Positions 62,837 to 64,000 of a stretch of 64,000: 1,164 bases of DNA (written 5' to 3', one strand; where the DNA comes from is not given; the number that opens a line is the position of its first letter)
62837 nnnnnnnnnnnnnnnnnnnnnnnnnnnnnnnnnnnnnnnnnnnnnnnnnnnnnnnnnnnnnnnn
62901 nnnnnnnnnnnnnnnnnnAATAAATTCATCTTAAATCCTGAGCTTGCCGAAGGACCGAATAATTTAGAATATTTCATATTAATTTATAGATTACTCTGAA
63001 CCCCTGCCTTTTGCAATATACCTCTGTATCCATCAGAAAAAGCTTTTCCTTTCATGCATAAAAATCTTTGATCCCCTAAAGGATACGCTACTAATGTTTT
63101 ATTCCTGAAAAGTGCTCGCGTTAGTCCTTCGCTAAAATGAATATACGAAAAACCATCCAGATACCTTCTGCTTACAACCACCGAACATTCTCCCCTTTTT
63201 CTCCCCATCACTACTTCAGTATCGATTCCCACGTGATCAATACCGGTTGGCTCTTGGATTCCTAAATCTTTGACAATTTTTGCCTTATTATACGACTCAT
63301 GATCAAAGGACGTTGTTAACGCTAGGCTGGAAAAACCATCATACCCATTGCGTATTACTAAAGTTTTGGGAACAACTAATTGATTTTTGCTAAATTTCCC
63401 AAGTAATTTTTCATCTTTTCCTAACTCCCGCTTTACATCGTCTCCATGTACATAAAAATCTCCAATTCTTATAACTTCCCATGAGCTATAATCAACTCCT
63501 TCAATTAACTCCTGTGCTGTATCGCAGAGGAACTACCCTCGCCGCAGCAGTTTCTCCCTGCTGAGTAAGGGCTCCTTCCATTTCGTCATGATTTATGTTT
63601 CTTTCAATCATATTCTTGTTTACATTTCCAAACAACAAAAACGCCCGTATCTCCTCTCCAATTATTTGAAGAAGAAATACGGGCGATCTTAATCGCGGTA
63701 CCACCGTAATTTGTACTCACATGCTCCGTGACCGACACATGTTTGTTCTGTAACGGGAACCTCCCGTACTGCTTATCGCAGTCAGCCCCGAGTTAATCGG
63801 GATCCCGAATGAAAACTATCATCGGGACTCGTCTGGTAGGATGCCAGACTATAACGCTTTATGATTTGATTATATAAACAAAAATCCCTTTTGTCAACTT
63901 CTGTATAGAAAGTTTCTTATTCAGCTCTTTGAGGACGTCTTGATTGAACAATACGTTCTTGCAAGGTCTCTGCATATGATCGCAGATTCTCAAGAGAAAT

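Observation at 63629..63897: A T-box-like tRNA-sensing leader with a textbook promoter and terminator upstream of an unknown gene and proS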

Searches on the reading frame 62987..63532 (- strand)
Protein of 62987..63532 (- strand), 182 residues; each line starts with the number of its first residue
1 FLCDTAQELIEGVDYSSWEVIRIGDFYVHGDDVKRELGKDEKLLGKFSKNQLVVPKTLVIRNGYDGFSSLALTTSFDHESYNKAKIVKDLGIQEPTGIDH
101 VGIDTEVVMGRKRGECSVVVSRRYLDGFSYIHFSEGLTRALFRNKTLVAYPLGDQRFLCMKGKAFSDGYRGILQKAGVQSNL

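Call 46: search_protein_representatives(protein=window:62987-63532:-)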
Query: 182 residues. Proteins with E-value up to 0.001 (for the whole library): 43; up to 1e-10: 24; up to 1e-30: 2. The best 43 are listed.
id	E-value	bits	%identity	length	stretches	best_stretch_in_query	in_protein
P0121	1.2e-41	158.6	49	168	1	20-182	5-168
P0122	1.6e-36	142.0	48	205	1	2-182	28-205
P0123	2.5e-27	112.0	41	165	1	25-182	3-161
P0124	8.9e-26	107.0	43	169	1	23-182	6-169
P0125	7.0e-23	97.6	37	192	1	1-182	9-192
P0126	1.8e-20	89.7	43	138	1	50-169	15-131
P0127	1.5e-18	83.4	32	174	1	21-181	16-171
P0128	4.0e-18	82.1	37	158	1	32-174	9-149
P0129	3.6e-16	75.7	40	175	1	48-172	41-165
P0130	4.1e-16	75.5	57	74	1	109-182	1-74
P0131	6.4e-16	74.9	33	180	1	10-171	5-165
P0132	6.8e-16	74.8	35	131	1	59-182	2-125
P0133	1.1e-15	74.1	36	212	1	16-181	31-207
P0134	2.8e-15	72.8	36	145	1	47-169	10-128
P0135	1.4e-14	70.5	36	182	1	40-169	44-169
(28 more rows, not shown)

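Call 83: predict_structure(alignment_id=A4)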
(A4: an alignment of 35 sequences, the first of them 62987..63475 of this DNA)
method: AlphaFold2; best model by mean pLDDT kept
length: 163 residues; sequences in the alignment: 35
mean_pLDDT: 95.1   pTM: 0.88
mean pLDDT of the five models: 95.1, 94.9, 94.8, 94.7, 94.6
residues with pLDDT >= 90: 148; 70-90: 15; 50-70: 0; < 50: 0
segments of 3 or more residues with pLDDT < 50: none
pLDDT, mean of each block of 10 residues (from residue 1): 95 97 94 97 89 97 93 88 96 96 95 97 97 97 97 96 95
secondary structure, 60 per line:
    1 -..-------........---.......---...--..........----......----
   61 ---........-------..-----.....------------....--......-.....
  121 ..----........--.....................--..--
elements in order: H11-18 H22-28 E32-34 E37-43 E51-56 H64-71 H86-90 H103-106 E109-114 H116-122 E127-134 E137-142 H143-157

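Call 86: fold_search(model_id=the predicted structure, library=pdb)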
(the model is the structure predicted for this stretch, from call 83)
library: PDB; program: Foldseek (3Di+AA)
matches with E <= 10: 181; with E <= 0.001: 8
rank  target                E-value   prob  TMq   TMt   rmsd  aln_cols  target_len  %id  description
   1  8huz_A                5.0e-05  1.00  0.57  0.58   7.2       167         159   10  the structure of trans-editing factor ProX (released 2024-01-17)
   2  8huz_B                1.4e-04  1.00  0.54  0.55   7.7       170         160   10  the structure of trans-editing factor ProX (released 2024-01-17)
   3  8huz_E                1.7e-04  1.00  0.54  0.55   7.5       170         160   10  the structure of trans-editing factor ProX (released 2024-01-17)
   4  8huz_F                2.2e-04  1.00  0.57  0.58   7.1       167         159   10  the structure of trans-editing factor ProX (released 2024-01-17)
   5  8huz_C                3.7e-04  1.00  0.58  0.59   4.5       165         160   10  the structure of trans-editing factor ProX (released 2024-01-17)
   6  1vki_A                3.7e-04  1.00  0.51  0.51   5.2       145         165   12  Crystal structure of a putative oligo-nucleotide binding protein (atu3699, agr_l_2275) from agrobacterium tumefaciens  (released 2004-06-08)
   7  8huz_D                4.5e-04  1.00  0.54  0.55   7.5       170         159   10  the structure of trans-editing factor ProX (released 2024-01-17)
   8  1vki_B                4.8e-04  1.00  0.52  0.51   5.2       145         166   12  Crystal structure of a putative oligo-nucleotide binding protein (atu3699, agr_l_2275) from agrobacterium tumefaciens  (released 2004-06-08)
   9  1vjf                  1.8e-03  1.00  0.56  0.55   3.1       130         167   13  CRYSTAL STRUCTURE OF A PUTATIVE DNA-BINDING PROTEIN (CC_0111) FROM CAULOBACTER CRESCENTUS CB15 AT 1.62 A RESOLUTION (released 2004-03-09)
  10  3rij_A                2.1e-03  1.00  0.55  0.57   4.8       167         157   13  Epitope backbone grafting by computational design for improved presentation of linear epitopes on scaffold proteins (released 2011-11-09)
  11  2z0k                  3.8e-03  1.00  0.57  0.59   4.7       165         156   12  Crystal structure of ProX-AlaSA complex from T. thermophilus (released 2007-11-13)
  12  9bu5_MODEL_1_A        1.0e-02  0.98  0.48  0.46   5.3       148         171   13  CC ProXp-ala apo solution structure (released 2024-10-16)
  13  2j3l_B                1.1e-02  1.00  0.50  0.16   5.1       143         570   13  Prolyl-tRNA synthetase from Enterococcus faecalis complexed with a prolyl-adenylate analogue ('5'-O-(N-(L-PROLYL)-SULF (released 2006-10-11)
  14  3op6_A                1.2e-02  0.98  0.44  0.48   4.6       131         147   14  Crystal structure of an oligo-nucleotide binding protein (lpg1207) from Legionella pneumophila subsp. pneumophila str. (released 2010-09-15)
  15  5ucm_A                1.9e-02  0.94  0.41  0.14   7.7       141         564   11  Crystal Structure of Prolyl-tRNA Synthetase from Pseudomonas aeruginosa (released 2017-02-22)
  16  2j3l_A                3.2e-02  0.98  0.45  0.15   4.9       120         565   14  Prolyl-tRNA synthetase from Enterococcus faecalis complexed with a prolyl-adenylate analogue ('5'-O-(N-(L-PROLYL)-SULF (released 2006-10-11)
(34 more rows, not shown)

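Call 91: search_protein_families(library=pfam, alignment_id=A4, max_evalue=1)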
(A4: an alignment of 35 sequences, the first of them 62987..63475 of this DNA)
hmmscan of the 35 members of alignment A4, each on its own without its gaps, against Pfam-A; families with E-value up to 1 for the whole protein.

A. member 1, window:62987-63475:- (163 aa): 0 families

B. families by the number of members that match (of 35 scanned): 6 families
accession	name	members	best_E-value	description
PF22335.1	Cas10-Cmr2_palm2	1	0.025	Cas10/Cmr2, second palm domain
PF01018.28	GTP1_OBG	1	0.052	GTP1/OBG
PF25018.1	HEAT_IPO9_c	1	0.054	Importin-9 central HEAT repeats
PF20143.4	NAD_kinase_C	1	0.13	ATP-NAD kinase C-terminal domain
PF22290.1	DmmA-like_N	1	0.14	Dimethylamine monooxygenase subunit DmmA-like, N-terminal domain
PF02435.22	Glyco_hydro_68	1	0.21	Levansucrase/Invertase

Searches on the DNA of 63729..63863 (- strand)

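Call 60: build_rna_model(alignment_id=A1, structure=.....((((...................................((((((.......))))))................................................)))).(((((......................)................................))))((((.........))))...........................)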
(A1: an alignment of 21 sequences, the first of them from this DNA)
Model R1 built from alignment A1 (21 sequences, 224 columns); structure: as given.
model positions 111; base pairs 19; branch points 2; effective number of sequences 2.27; information 0.59 bits per position. Calibrated on 0.2 Mb of random sequence (short: E-values are rough).
structure used (alignment columns):
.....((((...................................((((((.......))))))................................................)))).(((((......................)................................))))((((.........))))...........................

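Call 61: search_with_rna_model(model_id=R1, sources=[window, L001, L002, L003, L004, L005, L006, L007, L008, L009, L010, L011, L012, L013, L014, L015, L017, L018, L019, L020, L022, L023, L024, L025, L026, L027, L028, L029, L030, L031, L032, L033, L035, L036, L037, L038, L040], max_evalue=1, make_alignment=true)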
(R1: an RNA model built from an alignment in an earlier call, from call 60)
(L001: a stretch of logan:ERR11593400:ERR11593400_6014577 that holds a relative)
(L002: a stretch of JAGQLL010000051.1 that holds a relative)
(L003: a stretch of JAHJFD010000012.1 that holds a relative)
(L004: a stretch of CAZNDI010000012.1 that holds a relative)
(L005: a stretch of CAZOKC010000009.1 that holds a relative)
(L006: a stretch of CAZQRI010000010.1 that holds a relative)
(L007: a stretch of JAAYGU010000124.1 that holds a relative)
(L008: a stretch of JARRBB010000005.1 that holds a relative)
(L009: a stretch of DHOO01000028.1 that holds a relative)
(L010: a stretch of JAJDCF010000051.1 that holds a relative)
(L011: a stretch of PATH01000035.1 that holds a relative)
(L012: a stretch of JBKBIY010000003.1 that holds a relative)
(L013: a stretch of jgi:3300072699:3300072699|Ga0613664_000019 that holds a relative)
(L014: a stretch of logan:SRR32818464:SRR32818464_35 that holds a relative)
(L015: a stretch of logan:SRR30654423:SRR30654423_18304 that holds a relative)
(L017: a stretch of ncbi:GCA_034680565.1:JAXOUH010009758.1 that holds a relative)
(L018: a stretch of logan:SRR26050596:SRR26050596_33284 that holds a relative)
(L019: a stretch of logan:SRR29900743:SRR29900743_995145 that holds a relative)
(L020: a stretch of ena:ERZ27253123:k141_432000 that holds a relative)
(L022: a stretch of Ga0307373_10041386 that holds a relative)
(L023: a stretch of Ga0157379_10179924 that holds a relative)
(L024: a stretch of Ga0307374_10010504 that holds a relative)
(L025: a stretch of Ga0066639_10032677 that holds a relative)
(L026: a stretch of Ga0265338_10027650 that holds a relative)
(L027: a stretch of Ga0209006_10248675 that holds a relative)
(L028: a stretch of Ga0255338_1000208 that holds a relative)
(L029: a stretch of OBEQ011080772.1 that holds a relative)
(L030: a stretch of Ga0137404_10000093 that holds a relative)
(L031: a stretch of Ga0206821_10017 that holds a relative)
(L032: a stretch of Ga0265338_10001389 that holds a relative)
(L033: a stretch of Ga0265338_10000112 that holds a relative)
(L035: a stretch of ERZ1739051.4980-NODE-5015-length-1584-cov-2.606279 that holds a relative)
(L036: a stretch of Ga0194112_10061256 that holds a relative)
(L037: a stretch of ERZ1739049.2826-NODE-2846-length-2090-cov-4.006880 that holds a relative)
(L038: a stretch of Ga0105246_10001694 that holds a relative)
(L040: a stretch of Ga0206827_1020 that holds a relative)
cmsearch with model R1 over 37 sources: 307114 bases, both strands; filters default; matches with E-value up to 1: 22.
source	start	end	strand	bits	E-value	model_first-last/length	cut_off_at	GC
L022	624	735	-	113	6.6e-23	1-111/111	no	0.4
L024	6493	6604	+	112.4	8.9e-23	1-111/111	no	0.4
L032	2000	2110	+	109.1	5.2e-22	1-111/111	no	0.41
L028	814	930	-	107.9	9.8e-22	1-111/111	no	0.41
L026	603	713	+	103.2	1.2e-20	1-111/111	no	0.44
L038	10788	10901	-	102.4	1.8e-20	1-111/111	no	0.44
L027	126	236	+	99.3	9.1e-20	1-111/111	no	0.41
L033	355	484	+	99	1e-19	1-111/111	no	0.41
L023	70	188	+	96.3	4.3e-19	1-111/111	no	0.43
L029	1610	1722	-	94.1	1.4e-18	1-111/111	no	0.42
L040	7584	7707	+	93.7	1.7e-18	1-111/111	no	0.44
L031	2049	2180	+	90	1.2e-17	1-111/111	no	0.34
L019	1864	2006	+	89.5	1.5e-17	1-111/111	no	0.44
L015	3667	3807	+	89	2e-17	1-111/111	no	0.4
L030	2847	2966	+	86.4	8.2e-17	1-111/111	no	0.43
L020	1889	2019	+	82.9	5e-16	1-111/111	no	0.41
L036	220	339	-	76.9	1.2e-14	1-111/111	no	0.38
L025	450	544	-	72.2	1.4e-13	1-111/111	no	0.45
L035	334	438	+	66.1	3.6e-12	1-111/111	no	0.43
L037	518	622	+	66.1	3.6e-12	1-111/111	no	0.43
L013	2712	2812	+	60.3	7.5e-11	1-111/111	no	0.42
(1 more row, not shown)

Alignment A2: 22 matches aligned to the model, 254 columns, each read 5' to 3' on its own strand. Consensus structure (alignment columns), stored with it:
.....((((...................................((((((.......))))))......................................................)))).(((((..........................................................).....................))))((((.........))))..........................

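Call 92: search_with_rna_model(model_id=R1, sources=[L041, L042, L043], max_evalue=1, show_alignments=3)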
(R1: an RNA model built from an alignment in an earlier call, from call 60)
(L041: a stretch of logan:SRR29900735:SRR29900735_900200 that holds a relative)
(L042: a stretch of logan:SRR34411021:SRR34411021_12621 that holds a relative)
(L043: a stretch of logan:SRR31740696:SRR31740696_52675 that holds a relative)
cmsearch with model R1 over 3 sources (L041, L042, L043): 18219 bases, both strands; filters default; matches with E-value up to 1: 0.
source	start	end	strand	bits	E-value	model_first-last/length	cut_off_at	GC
